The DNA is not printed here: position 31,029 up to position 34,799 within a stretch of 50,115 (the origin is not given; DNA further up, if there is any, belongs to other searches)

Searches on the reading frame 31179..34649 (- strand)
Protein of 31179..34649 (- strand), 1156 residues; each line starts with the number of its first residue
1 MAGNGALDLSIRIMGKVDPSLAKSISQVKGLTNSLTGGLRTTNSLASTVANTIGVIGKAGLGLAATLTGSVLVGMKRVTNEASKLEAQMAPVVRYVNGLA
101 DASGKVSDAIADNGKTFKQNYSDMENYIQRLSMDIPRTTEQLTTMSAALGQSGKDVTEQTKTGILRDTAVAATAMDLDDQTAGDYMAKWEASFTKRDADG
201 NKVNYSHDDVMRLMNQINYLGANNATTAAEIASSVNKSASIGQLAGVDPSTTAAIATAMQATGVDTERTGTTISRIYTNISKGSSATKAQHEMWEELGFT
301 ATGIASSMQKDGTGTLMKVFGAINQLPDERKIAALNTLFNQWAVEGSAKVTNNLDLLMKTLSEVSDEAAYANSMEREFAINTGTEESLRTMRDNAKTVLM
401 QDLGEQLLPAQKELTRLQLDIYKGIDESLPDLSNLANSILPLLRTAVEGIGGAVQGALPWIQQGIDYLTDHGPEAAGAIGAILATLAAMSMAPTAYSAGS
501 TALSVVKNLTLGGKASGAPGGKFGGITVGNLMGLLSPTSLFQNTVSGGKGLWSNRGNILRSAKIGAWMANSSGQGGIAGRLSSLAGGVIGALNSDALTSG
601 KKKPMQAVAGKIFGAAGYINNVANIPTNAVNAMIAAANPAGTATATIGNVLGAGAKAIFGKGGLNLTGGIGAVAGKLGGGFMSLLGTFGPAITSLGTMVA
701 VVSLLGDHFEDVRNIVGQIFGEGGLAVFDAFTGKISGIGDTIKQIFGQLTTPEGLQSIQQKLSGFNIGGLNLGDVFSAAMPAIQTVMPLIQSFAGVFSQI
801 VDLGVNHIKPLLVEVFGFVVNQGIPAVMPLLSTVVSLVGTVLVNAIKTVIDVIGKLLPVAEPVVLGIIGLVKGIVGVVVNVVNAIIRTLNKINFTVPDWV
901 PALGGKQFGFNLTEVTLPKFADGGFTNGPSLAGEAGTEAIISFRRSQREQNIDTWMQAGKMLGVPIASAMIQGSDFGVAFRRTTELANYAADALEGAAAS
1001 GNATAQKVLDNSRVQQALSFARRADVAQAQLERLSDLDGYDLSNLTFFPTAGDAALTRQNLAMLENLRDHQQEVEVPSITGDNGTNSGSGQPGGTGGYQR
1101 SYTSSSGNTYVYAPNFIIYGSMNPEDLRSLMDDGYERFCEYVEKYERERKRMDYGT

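Call 19: search_protein_families(library=phrogs, proteins=[window:31179-34649:-], max_evalue=0.00001)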
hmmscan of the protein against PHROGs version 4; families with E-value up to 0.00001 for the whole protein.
window:31179-34649:- (1156 aa): 9 families
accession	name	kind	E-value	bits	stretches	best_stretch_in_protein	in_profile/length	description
phrog_30543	-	tail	3.2e-200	668.7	2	586-965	592-958/1167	tail length tape measure protein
phrog_28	-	tail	3.4e-21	76.6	1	26-1042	207-777/1228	tail length tape measure protein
phrog_17727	-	tail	2.8e-16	60.6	1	273-417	20-162/443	tail length tape measure protein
phrog_167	-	tail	5.5e-16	58.5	1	26-754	225-814/1555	tail length tape measure protein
phrog_14441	-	tail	3.2e-13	51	1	6-271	6-237/241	tail length tape measure protein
phrog_991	-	tail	1.2e-11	44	1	16-941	250-872/1966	tail length tape measure protein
phrog_1272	-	tail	1.9e-11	43.5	1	34-889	218-838/1606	tail length tape measure protein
phrog_27648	-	unknown function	4.8e-10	40.7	1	874-989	20-134/214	-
phrog_13339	-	tail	4.1e-08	31.9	1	57-286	45-262/2156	tail length tape measure protein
